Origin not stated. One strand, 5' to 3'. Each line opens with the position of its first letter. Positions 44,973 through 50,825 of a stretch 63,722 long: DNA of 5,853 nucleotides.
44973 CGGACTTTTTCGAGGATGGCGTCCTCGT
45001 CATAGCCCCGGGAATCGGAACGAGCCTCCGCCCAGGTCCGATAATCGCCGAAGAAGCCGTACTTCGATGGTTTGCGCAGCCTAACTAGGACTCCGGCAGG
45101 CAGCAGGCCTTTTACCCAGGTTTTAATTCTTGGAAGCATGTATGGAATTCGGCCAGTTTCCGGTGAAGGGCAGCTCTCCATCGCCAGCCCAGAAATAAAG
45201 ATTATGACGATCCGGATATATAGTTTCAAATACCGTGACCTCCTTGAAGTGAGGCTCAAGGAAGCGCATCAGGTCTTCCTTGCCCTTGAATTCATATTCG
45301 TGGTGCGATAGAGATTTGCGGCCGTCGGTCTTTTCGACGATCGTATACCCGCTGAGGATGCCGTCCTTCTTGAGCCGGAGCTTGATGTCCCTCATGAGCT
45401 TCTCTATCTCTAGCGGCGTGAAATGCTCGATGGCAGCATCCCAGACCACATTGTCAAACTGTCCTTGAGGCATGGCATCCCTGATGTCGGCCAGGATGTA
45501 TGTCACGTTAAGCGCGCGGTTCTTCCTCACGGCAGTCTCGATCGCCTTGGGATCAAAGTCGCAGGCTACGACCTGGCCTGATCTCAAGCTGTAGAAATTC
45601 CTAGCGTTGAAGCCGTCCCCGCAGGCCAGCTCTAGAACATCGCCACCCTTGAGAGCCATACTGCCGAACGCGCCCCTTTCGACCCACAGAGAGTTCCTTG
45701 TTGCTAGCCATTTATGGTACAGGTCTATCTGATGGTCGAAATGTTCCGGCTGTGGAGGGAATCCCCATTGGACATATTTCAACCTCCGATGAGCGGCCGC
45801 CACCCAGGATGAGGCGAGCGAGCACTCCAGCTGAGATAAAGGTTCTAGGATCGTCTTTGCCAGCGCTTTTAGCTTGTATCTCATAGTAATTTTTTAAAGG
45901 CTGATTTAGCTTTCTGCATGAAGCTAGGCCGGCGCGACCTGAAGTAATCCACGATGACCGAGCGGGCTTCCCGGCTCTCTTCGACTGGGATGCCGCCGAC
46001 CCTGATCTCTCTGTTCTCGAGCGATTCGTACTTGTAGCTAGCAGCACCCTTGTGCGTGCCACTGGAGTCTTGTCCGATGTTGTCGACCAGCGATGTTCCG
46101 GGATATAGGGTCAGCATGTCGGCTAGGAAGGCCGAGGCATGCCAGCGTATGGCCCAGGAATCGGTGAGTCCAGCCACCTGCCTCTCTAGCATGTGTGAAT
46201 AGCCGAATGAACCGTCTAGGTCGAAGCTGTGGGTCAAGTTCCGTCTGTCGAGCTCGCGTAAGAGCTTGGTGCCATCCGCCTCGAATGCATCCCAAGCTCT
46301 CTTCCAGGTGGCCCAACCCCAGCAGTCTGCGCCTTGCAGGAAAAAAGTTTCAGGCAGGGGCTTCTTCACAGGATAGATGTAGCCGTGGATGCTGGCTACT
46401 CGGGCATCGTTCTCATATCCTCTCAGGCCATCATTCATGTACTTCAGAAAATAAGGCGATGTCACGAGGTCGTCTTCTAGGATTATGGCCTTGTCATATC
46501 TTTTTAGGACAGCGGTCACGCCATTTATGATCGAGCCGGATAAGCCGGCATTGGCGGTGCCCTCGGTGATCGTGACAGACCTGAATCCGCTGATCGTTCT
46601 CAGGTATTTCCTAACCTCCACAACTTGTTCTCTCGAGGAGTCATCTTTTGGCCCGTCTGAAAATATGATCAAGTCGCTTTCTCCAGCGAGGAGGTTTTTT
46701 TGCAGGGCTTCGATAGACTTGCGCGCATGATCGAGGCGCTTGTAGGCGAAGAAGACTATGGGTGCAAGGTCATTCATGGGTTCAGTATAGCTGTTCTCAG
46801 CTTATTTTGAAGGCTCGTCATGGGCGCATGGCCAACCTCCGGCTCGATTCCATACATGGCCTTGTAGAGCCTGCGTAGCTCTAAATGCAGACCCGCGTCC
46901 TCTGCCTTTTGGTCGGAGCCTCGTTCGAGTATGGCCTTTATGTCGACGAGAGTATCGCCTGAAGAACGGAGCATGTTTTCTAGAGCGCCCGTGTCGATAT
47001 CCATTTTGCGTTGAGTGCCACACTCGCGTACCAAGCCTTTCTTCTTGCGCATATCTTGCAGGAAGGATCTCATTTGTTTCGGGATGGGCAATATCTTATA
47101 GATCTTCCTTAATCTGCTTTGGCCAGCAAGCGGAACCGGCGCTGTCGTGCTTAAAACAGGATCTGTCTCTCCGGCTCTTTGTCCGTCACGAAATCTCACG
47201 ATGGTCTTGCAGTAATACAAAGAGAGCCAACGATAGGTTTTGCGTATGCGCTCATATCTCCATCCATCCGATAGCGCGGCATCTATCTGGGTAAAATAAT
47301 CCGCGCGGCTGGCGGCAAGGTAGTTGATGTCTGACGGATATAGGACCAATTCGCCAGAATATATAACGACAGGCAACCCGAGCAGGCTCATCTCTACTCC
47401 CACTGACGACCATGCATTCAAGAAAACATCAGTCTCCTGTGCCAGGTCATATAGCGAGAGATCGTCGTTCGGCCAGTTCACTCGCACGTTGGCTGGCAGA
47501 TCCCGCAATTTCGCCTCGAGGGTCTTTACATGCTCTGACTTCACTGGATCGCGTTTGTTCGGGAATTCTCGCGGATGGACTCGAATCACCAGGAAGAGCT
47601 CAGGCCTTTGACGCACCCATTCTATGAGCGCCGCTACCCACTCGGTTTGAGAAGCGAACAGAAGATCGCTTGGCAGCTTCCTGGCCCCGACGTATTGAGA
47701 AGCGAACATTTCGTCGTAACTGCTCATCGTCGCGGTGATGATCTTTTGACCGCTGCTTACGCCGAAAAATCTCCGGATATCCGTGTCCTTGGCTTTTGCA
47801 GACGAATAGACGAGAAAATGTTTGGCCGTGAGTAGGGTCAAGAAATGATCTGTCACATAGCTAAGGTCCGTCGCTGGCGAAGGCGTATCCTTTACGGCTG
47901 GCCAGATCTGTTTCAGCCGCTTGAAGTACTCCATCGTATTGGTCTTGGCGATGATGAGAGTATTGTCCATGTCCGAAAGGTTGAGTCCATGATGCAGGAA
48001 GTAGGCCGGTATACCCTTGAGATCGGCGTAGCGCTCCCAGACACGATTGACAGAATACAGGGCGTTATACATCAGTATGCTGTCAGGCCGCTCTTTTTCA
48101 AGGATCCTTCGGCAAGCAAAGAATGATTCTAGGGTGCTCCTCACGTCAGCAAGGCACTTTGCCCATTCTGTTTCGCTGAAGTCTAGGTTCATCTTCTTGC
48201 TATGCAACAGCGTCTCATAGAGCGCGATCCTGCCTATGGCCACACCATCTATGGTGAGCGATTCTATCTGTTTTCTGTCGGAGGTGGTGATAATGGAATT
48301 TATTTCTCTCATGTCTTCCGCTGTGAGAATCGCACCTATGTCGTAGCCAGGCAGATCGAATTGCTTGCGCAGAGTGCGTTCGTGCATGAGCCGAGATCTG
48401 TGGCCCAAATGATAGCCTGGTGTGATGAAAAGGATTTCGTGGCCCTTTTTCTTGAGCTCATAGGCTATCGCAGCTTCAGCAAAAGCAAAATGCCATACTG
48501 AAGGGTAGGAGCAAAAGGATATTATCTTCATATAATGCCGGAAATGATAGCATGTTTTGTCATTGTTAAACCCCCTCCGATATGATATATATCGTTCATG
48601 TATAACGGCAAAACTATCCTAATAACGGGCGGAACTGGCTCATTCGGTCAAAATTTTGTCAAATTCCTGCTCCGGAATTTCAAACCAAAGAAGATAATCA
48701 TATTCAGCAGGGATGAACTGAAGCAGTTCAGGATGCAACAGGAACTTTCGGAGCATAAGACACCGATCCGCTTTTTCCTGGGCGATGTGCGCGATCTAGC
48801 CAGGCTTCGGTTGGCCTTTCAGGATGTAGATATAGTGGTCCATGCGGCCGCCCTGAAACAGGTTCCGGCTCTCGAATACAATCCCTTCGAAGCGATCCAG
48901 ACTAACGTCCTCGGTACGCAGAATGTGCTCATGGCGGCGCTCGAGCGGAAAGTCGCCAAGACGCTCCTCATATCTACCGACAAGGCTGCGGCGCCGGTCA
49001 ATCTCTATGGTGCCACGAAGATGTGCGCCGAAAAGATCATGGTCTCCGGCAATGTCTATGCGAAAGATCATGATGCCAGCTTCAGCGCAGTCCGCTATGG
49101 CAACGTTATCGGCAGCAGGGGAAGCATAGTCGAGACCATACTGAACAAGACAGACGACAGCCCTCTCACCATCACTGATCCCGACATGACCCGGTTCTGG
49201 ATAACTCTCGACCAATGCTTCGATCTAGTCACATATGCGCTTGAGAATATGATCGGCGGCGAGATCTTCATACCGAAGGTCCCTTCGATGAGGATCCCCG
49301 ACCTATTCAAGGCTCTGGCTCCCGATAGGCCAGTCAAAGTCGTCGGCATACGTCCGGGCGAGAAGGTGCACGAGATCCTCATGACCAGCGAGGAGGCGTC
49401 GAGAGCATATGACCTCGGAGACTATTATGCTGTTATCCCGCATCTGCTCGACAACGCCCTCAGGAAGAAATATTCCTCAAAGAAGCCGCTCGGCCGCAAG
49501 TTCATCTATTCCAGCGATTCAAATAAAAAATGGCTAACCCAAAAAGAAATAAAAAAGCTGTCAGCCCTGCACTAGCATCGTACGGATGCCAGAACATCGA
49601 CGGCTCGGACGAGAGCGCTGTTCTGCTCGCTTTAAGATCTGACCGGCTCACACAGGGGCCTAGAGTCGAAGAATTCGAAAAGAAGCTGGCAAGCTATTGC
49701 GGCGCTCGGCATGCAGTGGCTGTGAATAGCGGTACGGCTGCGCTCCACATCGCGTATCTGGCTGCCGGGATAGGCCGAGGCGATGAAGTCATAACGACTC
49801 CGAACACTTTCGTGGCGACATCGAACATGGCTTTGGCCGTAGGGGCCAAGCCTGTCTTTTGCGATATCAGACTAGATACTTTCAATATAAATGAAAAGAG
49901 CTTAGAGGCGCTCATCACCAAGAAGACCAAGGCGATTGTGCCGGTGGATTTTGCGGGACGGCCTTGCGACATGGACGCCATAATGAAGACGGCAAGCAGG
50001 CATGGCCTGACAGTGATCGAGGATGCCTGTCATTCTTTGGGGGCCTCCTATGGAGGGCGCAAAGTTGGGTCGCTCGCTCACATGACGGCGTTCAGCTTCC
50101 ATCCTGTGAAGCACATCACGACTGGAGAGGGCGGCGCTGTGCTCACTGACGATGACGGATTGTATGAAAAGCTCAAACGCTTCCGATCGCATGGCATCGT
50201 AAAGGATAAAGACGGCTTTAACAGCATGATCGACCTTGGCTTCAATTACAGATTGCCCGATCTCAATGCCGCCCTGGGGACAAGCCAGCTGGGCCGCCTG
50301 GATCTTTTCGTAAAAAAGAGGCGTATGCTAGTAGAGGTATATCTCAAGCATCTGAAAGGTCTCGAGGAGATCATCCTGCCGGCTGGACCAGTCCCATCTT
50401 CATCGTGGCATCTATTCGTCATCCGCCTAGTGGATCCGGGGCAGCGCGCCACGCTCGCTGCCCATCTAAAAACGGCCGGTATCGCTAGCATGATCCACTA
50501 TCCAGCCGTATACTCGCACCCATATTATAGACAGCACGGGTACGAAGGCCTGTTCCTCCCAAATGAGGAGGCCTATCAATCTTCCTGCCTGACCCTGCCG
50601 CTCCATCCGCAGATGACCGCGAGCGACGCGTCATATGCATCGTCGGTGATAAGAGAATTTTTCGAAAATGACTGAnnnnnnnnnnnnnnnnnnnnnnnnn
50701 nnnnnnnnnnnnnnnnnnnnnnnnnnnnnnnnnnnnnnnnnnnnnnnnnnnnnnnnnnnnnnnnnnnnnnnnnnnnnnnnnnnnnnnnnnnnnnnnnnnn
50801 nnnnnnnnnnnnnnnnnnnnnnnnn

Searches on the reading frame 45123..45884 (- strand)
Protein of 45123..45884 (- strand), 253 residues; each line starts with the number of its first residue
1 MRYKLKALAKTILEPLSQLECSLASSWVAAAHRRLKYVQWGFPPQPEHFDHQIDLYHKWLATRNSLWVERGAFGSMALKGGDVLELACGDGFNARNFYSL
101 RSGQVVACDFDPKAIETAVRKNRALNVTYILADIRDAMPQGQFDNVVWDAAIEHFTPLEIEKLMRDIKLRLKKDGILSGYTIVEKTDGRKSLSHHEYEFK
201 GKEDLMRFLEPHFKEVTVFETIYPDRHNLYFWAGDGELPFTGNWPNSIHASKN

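Call 29: search_protein_families(library=pfam, proteins=[window:45123-45884:-], max_evalue=0.001)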
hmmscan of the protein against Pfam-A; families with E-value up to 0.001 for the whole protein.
window:45123-45884:- (253 aa): 5 families
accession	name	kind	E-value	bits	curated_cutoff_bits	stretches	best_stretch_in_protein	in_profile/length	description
PF13649.12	Methyltransf_25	-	6e-15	56.2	27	1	83-175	1-97/97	Methyltransferase domain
PF08241.18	Methyltransf_11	-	4.2e-12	47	21.2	1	84-177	1-93/95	Methyltransferase domain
PF13847.12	Methyltransf_31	-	2.7e-09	37.3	27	1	79-183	3-113/145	Methyltransferase domain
PF08242.18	Methyltransf_12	-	7.1e-08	33.5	30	1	84-177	1-98/98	Methyltransferase domain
PF13489.12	Methyltransf_23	-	1.4e-06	28.6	27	1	77-179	20-116/164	Methyltransferase domain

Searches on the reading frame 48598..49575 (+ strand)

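Call 57: search_protein_families(library=pfam, proteins=[window:48598-49575:+], max_evalue=0.001)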
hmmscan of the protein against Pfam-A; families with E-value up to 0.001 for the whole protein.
window:48598-49575:+ (325 aa): 10 families
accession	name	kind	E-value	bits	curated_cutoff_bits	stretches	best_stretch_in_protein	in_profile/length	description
PF02719.21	Polysacc_synt_2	-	9e-94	314.4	20.2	1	7-279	1-291/293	Polysaccharide biosynthesis protein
PF01370.27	Epimerase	-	1.5e-22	80.7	20.9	1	7-217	1-227/240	NAD dependent epimerase/dehydratase family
PF16363.11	GDP_Man_Dehyd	-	3.1e-16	60.2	27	1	8-129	1-131/332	GDP-mannose 4,6 dehydratase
PF01073.25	3Beta_HSD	-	1.7e-15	57.2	22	1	8-133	1-122/280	3-beta hydroxysteroid dehydrogenase/isomerase family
PF07993.18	NAD_binding_4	-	8.1e-11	42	20.1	1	9-129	1-138/258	Male sterility protein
PF04321.23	RmlD_sub_bind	-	3.2e-09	36.7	27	1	6-184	2-166/287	RmlD substrate binding domain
PF08659.16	KR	-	2.9e-07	31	22.6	1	6-99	2-104/180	KR domain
PF00106.31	adh_short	-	2e-06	27.9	26.6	1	5-149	1-161/195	short chain dehydrogenase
PF13460.12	NAD_binding_10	-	2e-05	25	27.2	1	11-132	1-103/184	NAD(P)H-binding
PF05368.20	NmrA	-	0.00059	20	27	1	5-85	3-78/298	NmrA-like family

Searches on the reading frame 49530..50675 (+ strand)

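Call 57: search_protein_families(library=pfam, proteins=[window:49530-50675:+], max_evalue=0.001)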
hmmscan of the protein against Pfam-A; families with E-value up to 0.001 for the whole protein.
window:49530-50675:+ (381 aa): 3 families
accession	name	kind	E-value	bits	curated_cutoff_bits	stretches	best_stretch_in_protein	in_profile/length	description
PF01041.23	DegT_DnrJ_EryC1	-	1.8e-123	412.8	19.8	1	24-369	4-354/360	DegT/DnrJ/EryC1/StrS aminotransferase family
PF01053.26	Cys_Met_Meta_PP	-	2.1e-09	36.9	27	1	42-169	50-177/381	Cys/Met metabolism PLP-dependent enzyme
PF01212.27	Beta_elim_lyase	-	2.5e-06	27.4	27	1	42-264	30-219/288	Beta-eliminating lyase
